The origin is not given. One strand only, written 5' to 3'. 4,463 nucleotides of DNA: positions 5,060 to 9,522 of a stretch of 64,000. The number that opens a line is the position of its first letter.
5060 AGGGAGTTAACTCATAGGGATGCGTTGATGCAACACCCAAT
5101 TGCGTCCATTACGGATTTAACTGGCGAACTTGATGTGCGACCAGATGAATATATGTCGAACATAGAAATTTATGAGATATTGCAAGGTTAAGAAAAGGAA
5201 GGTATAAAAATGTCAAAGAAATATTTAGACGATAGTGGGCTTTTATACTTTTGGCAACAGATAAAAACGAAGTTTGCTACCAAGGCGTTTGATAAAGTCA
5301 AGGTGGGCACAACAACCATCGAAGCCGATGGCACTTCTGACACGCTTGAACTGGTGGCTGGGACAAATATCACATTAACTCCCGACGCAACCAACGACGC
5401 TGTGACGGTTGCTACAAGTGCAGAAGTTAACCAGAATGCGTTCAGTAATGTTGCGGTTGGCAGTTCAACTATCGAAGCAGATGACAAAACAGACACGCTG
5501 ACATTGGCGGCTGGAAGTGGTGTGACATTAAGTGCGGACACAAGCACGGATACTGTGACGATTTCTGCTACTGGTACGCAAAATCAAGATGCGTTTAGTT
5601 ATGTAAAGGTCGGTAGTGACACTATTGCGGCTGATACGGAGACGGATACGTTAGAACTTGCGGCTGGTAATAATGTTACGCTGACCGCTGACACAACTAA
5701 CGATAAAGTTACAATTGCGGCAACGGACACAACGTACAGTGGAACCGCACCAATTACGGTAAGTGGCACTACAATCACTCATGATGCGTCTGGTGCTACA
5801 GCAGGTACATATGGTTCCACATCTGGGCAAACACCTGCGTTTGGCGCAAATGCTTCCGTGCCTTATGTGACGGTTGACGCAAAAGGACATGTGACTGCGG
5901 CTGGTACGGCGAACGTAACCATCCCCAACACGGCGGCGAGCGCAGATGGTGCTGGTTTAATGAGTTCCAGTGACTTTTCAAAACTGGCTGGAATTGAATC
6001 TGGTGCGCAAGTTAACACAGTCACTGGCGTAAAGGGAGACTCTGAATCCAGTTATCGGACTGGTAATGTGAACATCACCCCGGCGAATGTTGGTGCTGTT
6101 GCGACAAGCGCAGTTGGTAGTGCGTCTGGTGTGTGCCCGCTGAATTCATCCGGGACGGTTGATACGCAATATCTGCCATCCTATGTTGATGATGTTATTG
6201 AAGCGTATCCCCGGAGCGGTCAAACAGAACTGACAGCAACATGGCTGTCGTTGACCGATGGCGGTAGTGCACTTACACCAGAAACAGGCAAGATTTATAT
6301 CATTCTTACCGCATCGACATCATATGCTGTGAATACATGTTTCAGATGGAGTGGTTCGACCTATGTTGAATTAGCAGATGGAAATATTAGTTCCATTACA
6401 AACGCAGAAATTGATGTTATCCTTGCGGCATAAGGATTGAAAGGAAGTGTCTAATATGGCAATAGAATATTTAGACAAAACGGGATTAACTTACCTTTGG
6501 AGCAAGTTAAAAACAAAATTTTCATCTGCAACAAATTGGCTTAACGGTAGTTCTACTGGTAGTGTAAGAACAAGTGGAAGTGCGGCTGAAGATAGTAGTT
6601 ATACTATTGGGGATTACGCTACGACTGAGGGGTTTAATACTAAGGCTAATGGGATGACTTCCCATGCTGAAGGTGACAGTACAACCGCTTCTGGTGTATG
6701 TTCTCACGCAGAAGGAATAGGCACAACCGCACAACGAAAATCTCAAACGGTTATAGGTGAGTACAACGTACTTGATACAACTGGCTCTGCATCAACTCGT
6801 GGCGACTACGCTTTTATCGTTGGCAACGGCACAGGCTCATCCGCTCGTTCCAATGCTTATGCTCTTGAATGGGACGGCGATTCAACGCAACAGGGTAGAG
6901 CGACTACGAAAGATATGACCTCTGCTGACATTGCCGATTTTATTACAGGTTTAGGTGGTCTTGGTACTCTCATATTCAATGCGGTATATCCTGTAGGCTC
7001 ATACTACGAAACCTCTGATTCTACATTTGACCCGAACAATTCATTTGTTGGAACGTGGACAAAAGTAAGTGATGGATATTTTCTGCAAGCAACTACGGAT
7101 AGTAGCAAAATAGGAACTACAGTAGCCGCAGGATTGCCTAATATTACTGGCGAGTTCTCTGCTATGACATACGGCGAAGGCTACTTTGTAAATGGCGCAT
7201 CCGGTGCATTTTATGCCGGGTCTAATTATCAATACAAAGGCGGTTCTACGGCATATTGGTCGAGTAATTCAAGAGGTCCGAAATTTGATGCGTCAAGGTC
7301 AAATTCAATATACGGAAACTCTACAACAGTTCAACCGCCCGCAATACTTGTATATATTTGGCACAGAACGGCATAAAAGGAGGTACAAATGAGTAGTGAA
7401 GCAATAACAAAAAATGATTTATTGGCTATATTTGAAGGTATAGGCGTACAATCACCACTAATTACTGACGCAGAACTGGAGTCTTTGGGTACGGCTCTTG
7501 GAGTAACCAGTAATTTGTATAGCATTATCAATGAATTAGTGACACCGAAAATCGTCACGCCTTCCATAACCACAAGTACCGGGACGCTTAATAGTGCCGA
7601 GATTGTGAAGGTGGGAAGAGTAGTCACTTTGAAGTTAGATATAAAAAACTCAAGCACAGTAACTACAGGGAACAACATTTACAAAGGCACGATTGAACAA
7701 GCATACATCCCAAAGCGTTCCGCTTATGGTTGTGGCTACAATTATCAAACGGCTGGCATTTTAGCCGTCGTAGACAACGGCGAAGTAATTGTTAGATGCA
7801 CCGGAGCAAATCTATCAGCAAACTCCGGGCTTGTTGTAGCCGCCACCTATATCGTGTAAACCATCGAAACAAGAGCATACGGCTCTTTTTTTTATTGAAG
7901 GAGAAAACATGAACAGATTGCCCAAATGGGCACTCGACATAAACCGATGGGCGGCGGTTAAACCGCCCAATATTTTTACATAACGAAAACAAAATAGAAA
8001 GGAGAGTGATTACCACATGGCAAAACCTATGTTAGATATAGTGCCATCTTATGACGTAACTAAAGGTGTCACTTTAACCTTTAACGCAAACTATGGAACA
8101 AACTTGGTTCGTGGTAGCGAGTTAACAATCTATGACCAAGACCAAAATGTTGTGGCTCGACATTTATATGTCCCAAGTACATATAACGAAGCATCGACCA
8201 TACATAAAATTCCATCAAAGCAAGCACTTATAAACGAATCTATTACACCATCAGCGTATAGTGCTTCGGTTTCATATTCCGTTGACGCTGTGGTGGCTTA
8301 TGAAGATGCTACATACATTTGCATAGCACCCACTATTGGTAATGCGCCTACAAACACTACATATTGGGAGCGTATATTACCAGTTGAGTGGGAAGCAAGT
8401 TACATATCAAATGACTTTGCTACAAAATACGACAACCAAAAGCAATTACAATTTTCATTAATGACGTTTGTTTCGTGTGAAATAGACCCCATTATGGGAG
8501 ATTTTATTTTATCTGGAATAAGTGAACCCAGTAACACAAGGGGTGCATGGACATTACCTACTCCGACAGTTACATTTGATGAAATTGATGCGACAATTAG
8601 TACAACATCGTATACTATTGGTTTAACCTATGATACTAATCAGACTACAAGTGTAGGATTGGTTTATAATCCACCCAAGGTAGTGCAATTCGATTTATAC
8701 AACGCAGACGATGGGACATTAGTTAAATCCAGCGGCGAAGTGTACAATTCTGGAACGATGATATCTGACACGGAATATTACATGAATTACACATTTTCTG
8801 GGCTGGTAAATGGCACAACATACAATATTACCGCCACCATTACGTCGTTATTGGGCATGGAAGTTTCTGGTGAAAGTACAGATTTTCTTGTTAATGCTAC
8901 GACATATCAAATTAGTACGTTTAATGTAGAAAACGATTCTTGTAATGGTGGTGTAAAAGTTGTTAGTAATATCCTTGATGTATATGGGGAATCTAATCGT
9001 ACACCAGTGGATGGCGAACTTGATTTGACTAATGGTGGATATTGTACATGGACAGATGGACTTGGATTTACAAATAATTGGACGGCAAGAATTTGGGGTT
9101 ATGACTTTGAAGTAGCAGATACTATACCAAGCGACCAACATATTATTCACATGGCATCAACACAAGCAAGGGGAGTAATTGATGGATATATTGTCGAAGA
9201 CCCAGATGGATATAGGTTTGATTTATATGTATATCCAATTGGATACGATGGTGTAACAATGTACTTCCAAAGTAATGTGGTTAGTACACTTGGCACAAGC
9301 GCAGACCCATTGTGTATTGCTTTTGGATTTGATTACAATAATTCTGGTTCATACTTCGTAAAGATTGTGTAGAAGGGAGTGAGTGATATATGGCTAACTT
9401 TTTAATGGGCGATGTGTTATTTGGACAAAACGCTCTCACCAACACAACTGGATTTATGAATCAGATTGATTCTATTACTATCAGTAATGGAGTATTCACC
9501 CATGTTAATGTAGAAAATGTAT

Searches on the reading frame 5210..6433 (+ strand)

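Call 15: search_protein_families(library=pfam, max_evalue=0.0001, proteins=[window:5210-6433:+])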
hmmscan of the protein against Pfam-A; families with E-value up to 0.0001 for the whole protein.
window:5210-6433:+ (407 aa): 0 families

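Call 16: search_protein_families(library=phrogs, max_evalue=0.0001, proteins=[window:5210-6433:+])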
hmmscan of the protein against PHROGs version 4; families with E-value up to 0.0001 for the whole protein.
window:5210-6433:+ (407 aa): 4 families
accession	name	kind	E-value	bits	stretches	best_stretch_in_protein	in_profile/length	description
phrog_15439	-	other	8.4e-10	40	1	300-394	40-113/290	peptidase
phrog_28171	-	unknown function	5.5e-06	26.3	1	242-302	37-91/476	-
phrog_7389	-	tail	6.3e-05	22.7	0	55-109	540-594/732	tail fiber protein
phrog_677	-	tail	8.2e-05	23.2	1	73-130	219-276/412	baseplate wedge tail fiber protein connector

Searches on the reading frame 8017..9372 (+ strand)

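Call 15: search_protein_families(library=pfam, max_evalue=0.0001, proteins=[window:8017-9372:+])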
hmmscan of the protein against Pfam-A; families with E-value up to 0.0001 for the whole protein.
window:8017-9372:+ (451 aa): 0 families

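Call 16: search_protein_families(library=phrogs, max_evalue=0.0001, proteins=[window:8017-9372:+])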
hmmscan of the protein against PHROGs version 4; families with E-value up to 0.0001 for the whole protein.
window:8017-9372:+ (451 aa): 1 family
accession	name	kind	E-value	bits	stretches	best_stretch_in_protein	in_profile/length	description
phrog_5073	-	tail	2e-05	24.8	1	79-119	216-256/519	tail fiber protein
